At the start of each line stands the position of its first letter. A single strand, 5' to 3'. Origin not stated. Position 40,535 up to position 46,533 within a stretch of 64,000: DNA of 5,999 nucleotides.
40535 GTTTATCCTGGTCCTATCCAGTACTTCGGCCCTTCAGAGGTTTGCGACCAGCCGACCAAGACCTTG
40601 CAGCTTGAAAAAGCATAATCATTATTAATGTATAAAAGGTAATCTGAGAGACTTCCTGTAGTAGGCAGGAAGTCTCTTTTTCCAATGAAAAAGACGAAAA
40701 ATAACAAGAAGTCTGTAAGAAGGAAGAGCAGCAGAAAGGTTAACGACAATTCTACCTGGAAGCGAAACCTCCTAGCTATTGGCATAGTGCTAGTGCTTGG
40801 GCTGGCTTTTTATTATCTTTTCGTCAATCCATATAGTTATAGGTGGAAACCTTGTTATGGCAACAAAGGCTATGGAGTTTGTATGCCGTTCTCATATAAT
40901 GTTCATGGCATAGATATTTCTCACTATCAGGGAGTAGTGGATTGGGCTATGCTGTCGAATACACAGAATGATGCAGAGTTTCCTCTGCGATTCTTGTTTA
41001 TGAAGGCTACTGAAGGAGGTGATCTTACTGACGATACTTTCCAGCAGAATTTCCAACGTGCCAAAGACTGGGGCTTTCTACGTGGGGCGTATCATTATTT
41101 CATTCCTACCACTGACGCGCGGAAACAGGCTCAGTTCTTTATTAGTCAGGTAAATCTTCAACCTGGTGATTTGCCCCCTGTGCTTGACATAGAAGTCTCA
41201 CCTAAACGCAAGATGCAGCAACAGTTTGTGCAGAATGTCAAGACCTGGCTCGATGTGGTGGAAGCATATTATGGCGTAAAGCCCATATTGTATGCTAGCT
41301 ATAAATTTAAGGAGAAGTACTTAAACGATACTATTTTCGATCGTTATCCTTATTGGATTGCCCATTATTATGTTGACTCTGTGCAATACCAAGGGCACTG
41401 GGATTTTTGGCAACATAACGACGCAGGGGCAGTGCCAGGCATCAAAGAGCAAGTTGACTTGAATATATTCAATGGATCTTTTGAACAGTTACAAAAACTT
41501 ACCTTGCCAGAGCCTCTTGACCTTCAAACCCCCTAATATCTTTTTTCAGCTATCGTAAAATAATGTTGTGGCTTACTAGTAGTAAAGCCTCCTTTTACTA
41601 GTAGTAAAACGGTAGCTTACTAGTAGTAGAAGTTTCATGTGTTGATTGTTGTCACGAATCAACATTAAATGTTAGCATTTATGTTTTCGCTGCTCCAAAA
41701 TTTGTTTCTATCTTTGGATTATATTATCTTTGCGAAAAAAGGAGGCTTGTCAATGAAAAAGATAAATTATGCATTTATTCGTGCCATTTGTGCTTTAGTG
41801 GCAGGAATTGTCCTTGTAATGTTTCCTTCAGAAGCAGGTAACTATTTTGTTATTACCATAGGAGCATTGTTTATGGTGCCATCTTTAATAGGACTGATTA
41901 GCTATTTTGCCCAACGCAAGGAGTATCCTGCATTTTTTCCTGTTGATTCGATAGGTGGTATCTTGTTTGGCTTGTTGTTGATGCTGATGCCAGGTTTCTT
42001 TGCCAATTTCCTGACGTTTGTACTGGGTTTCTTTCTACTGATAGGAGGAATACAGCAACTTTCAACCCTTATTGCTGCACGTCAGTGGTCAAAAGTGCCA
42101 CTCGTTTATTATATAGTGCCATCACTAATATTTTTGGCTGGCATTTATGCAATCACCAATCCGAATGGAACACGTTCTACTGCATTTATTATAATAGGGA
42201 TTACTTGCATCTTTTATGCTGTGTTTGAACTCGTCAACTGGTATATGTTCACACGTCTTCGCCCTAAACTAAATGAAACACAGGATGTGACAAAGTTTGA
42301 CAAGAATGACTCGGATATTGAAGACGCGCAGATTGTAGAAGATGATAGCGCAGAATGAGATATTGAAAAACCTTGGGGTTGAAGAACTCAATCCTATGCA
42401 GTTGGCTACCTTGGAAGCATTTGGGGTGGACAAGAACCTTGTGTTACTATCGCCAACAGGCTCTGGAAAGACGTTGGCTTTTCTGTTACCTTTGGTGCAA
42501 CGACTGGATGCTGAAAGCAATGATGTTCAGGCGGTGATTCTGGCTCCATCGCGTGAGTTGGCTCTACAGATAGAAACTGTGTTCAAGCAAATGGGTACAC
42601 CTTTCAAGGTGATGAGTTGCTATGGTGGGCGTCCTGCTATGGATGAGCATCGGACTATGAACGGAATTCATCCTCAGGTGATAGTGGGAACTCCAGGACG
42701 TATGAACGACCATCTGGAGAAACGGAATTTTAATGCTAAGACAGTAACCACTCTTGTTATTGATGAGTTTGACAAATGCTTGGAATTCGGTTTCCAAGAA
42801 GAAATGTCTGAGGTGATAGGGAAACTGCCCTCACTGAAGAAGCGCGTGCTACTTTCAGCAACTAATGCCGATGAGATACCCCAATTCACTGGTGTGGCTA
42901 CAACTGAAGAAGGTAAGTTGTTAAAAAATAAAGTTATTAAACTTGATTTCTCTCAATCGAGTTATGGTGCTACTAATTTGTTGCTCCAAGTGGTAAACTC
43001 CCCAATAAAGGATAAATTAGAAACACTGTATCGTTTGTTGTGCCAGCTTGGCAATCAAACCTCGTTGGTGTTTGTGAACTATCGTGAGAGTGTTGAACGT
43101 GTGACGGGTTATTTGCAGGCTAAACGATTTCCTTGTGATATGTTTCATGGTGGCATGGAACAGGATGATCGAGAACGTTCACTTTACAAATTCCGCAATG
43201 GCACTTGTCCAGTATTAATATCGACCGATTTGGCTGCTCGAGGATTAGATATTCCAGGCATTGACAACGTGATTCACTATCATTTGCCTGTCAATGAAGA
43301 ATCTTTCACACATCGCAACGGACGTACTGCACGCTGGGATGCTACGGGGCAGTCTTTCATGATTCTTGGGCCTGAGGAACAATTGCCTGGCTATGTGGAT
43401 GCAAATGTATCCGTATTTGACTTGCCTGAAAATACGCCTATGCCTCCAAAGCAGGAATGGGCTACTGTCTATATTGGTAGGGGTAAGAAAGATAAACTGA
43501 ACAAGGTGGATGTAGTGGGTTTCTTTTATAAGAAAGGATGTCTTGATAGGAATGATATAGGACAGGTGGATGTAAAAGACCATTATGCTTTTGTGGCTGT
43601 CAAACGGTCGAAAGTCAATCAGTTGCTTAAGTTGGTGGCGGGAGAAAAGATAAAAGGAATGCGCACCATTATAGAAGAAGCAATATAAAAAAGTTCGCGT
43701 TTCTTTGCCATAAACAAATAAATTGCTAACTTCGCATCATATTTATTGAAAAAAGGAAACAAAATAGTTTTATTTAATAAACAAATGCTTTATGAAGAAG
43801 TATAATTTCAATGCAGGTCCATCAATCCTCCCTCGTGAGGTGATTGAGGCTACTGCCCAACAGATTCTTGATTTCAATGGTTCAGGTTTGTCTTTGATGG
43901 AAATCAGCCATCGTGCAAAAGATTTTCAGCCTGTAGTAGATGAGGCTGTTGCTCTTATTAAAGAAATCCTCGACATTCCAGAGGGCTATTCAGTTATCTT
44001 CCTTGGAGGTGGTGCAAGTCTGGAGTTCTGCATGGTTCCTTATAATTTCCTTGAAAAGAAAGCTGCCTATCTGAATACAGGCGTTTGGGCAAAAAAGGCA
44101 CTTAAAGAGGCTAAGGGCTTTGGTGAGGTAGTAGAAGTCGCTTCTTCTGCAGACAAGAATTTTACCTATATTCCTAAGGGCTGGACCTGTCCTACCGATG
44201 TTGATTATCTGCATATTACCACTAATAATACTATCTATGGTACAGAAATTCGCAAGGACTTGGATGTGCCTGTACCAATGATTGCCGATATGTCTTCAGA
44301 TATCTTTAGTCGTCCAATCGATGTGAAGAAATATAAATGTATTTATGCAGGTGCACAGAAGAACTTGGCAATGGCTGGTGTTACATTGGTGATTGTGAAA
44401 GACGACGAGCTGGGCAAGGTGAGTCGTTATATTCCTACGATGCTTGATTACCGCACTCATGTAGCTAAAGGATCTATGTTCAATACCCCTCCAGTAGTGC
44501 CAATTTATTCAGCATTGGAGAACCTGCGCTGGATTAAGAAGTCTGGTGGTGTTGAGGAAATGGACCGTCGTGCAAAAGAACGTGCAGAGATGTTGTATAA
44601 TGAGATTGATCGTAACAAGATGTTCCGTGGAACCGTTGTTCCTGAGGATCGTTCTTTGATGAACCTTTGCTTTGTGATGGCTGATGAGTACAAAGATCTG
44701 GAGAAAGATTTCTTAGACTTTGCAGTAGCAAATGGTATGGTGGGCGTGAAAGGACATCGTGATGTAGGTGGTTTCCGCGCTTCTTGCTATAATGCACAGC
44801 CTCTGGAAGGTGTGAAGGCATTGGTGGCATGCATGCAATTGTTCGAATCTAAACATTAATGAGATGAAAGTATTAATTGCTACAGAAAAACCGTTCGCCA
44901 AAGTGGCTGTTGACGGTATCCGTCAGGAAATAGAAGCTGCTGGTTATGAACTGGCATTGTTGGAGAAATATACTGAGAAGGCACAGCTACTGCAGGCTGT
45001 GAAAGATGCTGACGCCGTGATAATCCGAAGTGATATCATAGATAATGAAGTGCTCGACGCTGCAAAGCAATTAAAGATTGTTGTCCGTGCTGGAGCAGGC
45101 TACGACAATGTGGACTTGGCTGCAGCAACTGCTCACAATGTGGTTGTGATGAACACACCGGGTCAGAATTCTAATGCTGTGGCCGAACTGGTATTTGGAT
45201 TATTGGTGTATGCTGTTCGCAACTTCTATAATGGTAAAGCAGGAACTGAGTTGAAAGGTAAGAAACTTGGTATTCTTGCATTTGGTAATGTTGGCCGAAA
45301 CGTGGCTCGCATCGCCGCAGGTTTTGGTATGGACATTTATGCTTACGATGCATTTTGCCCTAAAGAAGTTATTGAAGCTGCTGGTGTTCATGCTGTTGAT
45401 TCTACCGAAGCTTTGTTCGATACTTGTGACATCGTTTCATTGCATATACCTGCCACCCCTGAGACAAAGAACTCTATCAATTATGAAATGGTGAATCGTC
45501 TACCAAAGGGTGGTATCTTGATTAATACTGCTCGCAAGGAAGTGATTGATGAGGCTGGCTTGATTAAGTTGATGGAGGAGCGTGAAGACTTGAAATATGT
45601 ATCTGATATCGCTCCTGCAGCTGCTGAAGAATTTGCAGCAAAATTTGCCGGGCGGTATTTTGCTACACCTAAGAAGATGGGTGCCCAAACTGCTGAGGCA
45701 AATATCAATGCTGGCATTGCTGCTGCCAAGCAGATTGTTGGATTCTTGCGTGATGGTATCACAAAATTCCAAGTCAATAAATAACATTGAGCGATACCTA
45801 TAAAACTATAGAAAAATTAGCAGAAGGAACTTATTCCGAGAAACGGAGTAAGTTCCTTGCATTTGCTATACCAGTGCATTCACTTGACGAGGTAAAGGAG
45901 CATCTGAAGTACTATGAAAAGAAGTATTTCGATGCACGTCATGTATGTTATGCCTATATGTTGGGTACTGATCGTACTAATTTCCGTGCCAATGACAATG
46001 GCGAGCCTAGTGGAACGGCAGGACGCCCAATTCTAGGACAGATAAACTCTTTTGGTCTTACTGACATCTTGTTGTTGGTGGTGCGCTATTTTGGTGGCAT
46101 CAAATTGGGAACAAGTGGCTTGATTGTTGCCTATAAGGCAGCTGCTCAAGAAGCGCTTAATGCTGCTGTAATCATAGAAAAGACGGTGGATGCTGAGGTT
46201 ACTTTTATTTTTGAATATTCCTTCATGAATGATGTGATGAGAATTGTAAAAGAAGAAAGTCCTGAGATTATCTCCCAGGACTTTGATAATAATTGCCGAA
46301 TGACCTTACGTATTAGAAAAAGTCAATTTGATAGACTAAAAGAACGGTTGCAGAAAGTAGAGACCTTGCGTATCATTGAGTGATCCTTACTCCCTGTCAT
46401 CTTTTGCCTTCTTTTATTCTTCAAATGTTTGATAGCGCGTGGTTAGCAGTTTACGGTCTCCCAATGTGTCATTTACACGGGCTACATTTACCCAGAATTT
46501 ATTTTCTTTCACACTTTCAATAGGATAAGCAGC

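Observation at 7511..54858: Synthesis: a gene-less, modular repeat system occupies every long intergenic gap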

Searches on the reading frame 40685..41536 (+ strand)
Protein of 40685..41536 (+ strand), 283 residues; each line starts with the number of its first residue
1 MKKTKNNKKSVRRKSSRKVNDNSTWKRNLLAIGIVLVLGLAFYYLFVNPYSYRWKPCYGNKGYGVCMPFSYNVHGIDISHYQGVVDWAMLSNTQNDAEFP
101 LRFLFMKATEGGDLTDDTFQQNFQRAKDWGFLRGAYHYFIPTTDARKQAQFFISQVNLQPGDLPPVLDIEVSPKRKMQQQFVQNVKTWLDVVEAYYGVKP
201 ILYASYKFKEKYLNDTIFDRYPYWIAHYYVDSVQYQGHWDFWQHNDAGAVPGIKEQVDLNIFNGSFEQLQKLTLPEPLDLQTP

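Call 33: search_protein_families(library=pfam, proteins=[window:40685-41536:+])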
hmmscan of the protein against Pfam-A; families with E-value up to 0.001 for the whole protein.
window:40685-41536:+ (283 aa): 1 family
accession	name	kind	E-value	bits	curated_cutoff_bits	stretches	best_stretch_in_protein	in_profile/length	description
PF01183.26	Glyco_hydro_25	-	3.1e-46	158.4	27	1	76-253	1-180/180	Glycosyl hydrolases family 25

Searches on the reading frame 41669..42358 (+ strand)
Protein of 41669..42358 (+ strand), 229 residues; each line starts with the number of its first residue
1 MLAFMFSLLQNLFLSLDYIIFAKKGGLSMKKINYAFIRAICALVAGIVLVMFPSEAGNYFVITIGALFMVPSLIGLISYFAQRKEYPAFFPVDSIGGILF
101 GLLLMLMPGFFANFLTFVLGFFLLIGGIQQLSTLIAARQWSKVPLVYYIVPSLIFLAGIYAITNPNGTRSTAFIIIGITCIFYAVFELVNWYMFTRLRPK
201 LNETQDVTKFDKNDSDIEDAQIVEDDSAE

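Call 33: search_protein_families(library=pfam, proteins=[window:41669-42358:+])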
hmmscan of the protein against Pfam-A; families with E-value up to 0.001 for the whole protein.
window:41669-42358:+ (229 aa): 1 family
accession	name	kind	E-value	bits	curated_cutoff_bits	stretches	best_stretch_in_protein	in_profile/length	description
PF03729.18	DUF308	-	8.4e-22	77.7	25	3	37-99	1-63/73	Short repeat of unknown function (DUF308)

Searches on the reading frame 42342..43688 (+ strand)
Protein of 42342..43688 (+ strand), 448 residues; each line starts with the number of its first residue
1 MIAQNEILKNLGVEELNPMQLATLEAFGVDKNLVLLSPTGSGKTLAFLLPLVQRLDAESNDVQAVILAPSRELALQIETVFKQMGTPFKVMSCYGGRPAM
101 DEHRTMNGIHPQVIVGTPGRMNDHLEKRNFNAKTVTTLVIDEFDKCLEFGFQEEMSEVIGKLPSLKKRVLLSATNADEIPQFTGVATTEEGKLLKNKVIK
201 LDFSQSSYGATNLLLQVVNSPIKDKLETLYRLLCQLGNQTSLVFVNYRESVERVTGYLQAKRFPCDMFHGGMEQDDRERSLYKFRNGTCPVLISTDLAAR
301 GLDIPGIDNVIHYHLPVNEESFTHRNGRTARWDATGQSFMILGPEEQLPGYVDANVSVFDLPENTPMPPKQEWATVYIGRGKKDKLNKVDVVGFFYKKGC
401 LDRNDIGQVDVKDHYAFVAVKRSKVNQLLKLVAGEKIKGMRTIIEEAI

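Call 57: search_protein_families(library=pfam, proteins=[window:42342-43688:+])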
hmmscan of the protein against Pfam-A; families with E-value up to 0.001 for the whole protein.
window:42342-43688:+ (448 aa): 4 families
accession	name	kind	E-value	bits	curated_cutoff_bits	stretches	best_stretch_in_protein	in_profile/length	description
PF00270.35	DEAD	-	8.2e-39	133.4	26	1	17-178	1-163/167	DEAD/DEAH box helicase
PF00271.37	Helicase_C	-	2.5e-31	108.6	23.5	1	224-332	1-109/110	Helicase conserved C-terminal domain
PF03880.21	DbpA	-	1.1e-18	67.4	25.6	1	375-445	1-71/72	DbpA RNA binding domain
PF04851.21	ResIII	-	3.4e-08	34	22.5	1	17-174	5-161/164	Type III restriction enzyme, res subunit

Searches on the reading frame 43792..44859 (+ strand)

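Call 57: search_protein_families(library=pfam, proteins=[window:43792-44859:+])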
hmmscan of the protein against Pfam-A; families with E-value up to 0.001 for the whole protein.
window:43792-44859:+ (355 aa): 1 family
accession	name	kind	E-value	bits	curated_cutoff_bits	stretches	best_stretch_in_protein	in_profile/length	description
PF00266.25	Aminotran_5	-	4.7e-33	115.1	21.5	1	4-344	2-371/371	Aminotransferase class-V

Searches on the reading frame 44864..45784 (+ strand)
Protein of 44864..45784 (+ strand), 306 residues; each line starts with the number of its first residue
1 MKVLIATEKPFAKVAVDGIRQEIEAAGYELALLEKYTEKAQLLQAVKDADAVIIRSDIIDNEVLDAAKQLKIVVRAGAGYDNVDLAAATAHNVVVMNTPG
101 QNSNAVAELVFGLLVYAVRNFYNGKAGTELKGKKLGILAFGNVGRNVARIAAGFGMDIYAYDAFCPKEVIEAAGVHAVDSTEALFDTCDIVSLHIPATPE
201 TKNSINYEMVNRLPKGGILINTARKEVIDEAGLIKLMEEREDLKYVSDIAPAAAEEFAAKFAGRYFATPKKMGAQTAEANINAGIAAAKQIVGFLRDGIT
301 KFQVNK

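Call 57: search_protein_families(library=pfam, proteins=[window:44864-45784:+])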
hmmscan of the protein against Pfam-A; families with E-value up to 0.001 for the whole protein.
window:44864-45784:+ (306 aa): 3 families
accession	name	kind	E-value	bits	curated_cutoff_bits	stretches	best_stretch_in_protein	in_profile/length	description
PF02826.25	2-Hacid_dh_C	-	2.8e-34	118.5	25.1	1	123-249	27-153/178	D-isomer specific 2-hydroxyacid dehydrogenase, NAD binding domain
PF00389.36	2-Hacid_dh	-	1.5e-30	106.1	24.6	1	21-305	13-134/134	D-isomer specific 2-hydroxyacid dehydrogenase, catalytic domain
PF03446.21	NAD_binding_2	-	1.9e-05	25.1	21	1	135-240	2-110/161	NAD binding domain of 6-phosphogluconate dehydrogenase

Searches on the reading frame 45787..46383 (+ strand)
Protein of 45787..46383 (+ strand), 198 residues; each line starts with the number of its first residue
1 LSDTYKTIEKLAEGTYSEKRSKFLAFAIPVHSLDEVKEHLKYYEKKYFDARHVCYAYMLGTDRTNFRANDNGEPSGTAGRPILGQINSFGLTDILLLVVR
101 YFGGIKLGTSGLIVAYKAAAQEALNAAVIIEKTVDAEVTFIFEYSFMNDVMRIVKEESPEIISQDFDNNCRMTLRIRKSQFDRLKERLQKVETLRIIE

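Call 112: search_protein_families(library=pfam, proteins=[window:45787-46383:+], max_evalue=0.01)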
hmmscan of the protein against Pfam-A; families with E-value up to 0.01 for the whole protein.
window:45787-46383:+ (198 aa): 1 family
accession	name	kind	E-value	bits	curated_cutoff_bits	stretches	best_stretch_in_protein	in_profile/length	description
PF01205.25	UPF0029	-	1.1e-34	119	27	1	19-124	1-107/107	Uncharacterized protein family UPF0029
